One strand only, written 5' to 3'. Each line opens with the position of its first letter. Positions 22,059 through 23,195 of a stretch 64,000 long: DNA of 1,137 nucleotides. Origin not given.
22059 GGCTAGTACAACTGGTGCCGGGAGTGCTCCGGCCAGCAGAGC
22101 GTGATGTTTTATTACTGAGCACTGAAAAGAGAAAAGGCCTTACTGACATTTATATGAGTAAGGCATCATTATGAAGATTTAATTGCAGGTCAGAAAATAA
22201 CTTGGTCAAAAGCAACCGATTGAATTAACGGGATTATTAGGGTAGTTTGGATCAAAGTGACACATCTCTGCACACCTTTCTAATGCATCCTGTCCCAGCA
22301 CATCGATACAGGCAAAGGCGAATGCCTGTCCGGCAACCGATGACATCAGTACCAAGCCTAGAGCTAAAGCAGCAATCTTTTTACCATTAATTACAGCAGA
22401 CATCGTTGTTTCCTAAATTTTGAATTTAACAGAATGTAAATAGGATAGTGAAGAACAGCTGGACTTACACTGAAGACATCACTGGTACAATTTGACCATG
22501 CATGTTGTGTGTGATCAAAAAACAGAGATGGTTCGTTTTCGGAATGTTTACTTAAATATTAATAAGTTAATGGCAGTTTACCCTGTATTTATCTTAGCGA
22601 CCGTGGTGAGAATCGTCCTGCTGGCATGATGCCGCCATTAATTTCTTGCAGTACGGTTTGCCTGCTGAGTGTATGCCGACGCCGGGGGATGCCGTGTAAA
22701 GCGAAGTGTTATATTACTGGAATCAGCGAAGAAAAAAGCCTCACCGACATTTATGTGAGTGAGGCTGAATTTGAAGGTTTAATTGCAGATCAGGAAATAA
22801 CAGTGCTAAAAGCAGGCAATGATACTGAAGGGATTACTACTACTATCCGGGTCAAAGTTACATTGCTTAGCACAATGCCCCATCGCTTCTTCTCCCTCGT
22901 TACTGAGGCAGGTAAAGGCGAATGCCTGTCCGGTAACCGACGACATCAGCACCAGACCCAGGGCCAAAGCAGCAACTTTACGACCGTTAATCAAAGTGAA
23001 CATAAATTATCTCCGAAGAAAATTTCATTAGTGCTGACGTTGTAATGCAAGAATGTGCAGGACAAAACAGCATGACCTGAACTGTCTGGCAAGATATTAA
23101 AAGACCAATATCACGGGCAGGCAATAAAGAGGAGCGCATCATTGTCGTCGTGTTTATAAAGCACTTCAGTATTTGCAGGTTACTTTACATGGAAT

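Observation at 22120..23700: Tandem array of three paralogous small secreted 4-cysteine peptide genes replacing the ytfQRT-yjfF locus between ppa and fbp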

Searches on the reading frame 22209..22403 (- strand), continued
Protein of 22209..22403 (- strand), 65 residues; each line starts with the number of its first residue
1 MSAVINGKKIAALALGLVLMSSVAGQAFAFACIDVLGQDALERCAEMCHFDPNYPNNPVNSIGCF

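Call 84: search_protein_families(library=phrogs, alignment_id=A5, max_evalue=1)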
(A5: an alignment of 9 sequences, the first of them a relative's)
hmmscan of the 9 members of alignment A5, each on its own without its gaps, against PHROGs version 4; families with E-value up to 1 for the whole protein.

A. member 1, P0001 (65 aa): 1 family
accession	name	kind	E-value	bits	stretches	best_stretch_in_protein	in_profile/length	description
phrog_23995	-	unknown function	0.19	12.5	1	11-50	10-47/77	-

B. families by the number of members that match (of 9 scanned): 11 families
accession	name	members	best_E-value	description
phrog_27478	-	1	0.0033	-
phrog_1646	-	1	0.015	major coat protein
phrog_35642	-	1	0.026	-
phrog_2582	-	1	0.057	-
phrog_23832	-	1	0.068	-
phrog_37076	-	1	0.09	-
phrog_3614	-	1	0.12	-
phrog_23995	-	1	0.19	-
phrog_29120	-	1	0.28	-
phrog_26307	-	1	0.4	-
phrog_24412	-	1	0.46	-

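Call 85: search_protein_families(library=ncbifam, alignment_id=A5, max_evalue=10)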
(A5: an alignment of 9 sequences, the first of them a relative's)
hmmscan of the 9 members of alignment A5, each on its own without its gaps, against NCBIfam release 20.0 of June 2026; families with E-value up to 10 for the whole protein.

A. member 1, P0001 (65 aa): 0 families

B. families by the number of members that match (of 9 scanned): 1 family
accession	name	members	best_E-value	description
NF007604.0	PRK10251.1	1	0.12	enterobactin synthase subunit EntD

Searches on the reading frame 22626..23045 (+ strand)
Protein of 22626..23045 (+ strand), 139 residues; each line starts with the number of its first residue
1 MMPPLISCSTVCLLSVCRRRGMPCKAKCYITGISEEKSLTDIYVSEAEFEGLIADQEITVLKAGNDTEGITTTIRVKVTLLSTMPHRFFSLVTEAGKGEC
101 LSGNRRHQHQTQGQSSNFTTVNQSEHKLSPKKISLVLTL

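Call 90: search_protein_families(library=pfam, proteins=[window:22626-23045:+], max_evalue=1)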
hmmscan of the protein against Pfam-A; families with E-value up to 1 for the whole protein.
window:22626-23045:+ (139 aa): 1 family
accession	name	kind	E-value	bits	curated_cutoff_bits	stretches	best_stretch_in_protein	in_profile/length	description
PF10813.13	Herpesvir_UL11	-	0.62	10.3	21.2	0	13-23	4-14/32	Herpesvirus UL11 homologue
